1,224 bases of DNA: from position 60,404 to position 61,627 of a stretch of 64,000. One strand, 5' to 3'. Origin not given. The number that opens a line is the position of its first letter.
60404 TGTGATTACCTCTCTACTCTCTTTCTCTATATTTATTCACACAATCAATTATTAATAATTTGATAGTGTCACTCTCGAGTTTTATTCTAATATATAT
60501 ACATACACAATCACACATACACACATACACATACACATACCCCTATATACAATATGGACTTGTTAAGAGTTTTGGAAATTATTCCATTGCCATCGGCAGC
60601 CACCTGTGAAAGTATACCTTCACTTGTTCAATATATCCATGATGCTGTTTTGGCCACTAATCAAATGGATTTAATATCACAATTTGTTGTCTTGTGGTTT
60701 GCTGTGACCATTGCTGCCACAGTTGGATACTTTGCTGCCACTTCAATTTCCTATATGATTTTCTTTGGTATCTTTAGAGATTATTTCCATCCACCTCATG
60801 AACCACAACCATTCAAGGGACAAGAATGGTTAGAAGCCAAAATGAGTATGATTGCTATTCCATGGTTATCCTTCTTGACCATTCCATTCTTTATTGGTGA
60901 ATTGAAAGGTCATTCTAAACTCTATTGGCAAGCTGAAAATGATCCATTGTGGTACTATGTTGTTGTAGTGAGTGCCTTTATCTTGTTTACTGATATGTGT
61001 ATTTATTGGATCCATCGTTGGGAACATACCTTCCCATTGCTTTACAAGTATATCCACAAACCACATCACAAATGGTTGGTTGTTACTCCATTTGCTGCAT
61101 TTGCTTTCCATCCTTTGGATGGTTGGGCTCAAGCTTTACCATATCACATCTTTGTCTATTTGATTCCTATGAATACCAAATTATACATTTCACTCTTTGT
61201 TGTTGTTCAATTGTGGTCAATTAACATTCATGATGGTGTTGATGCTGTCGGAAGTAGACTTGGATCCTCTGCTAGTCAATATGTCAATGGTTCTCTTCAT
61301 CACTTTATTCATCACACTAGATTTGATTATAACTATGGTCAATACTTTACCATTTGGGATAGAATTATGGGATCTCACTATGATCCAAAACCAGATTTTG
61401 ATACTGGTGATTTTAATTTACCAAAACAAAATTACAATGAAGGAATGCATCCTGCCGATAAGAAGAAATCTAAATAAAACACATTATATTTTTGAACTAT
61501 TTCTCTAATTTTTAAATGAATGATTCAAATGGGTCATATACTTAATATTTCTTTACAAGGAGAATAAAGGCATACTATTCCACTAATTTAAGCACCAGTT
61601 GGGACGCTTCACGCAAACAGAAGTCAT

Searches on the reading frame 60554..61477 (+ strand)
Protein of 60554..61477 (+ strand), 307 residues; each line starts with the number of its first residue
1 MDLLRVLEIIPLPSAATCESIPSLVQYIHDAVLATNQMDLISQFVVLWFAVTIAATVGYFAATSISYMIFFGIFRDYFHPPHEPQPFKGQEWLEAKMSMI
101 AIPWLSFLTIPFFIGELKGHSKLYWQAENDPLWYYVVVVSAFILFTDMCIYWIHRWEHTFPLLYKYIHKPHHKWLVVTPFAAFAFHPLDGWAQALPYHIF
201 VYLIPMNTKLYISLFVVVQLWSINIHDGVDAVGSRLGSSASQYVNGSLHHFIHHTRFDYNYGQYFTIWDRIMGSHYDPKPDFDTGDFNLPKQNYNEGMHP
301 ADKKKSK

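Call 35: list_cluster_members(proteins=[P0001, P0002, P0003, P0004, window:60554-61477:+, window:62428-63705:+, window:57896-58759:+, window:25325-26377:+, window:16606-17670:-, window:7695-8396:+])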
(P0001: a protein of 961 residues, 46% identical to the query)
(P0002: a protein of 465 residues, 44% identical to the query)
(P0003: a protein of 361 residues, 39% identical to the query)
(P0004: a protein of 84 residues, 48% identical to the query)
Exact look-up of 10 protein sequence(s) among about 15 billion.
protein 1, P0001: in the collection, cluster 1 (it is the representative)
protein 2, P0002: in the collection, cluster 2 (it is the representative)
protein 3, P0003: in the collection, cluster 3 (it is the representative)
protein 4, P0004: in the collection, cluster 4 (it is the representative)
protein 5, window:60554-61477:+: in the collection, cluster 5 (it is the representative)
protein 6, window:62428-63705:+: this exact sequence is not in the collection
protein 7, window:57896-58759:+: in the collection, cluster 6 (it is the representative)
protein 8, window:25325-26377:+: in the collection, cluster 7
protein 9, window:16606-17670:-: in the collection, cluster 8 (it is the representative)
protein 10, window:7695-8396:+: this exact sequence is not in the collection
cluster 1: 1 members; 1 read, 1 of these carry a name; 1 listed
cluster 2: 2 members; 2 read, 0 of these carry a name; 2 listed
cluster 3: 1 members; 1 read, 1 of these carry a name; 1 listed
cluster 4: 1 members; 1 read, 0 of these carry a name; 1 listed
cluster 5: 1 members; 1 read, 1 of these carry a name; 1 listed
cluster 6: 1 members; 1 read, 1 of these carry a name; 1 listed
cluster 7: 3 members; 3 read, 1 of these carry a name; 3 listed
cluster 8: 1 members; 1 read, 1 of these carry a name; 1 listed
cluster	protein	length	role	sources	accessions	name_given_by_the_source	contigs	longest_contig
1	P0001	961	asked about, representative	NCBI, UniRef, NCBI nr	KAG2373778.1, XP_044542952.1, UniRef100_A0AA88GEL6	hypothetical protein C9374_011867 [Naegleria lovaniensis] | DNA endonuclease activator Ctp1 C-terminal domain-containing protein n=1 Tax=Naegleria ... | uncharacterized protein C9374_011867 [Naegleria lovaniensis]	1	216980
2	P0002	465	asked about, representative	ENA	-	-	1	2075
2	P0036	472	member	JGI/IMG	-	-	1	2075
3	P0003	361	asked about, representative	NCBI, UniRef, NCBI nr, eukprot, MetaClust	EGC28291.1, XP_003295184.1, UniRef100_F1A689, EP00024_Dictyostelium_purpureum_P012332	hypothetical protein DICPUDRAFT_160384 [Dictyostelium purpureum] | DNA endonuclease activator Ctp1 C-terminal domain-containing protein n=1 ... | uncharacterized protein DICPUDRAFT_160384 [Dictyostelium purpureum]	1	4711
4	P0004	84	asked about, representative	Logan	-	-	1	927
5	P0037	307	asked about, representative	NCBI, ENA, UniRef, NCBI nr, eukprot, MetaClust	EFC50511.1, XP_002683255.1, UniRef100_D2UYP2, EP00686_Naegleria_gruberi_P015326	C-5 sterol desaturase [Naegleria gruberi] | C-5 sterol desaturase n=1 Tax=Naegleria gruberi TaxID=5762 RepID=D2UYP2_NAEGR | XP_002683255.1 C-5 sterol desaturase [Naegleria gruberi strain NEG-M]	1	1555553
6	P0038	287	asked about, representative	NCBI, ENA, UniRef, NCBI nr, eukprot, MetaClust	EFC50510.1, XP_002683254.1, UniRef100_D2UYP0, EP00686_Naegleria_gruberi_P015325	C-4 sterol methyl oxidase [Naegleria gruberi] | C-4 sterol methyl oxidase n=1 Tax=Naegleria gruberi TaxID=5762 RepID=D2UYP0_NAEGR | XP_002683254.1 C-4 sterol methyl oxidase [Naegleria gruberi strain NEG-M]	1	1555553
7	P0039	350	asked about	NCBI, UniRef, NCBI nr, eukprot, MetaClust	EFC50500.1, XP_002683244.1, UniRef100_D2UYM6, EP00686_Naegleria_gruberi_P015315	mitochondrial inner membrane protein 1 [Naegleria gruberi] | Mitochondrial inner membrane protein 1 n=1 Tax=Naegleria gruberi TaxID=5762 ... | XP_002683244.1 mitochondrial inner membrane protein 1 [Naegleria gruberi strain NEG-M]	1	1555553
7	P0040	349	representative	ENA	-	-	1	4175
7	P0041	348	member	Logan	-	-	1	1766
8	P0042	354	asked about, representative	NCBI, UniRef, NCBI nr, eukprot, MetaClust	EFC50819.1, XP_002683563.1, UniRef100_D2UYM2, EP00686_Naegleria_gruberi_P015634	predicted protein [Naegleria gruberi] | Predicted protein n=1 Tax=Naegleria gruberi TaxID=5762 RepID=D2UYM2_NAEGR | uncharacterized protein NAEGRDRAFT_45212 [Naegleria gruberi]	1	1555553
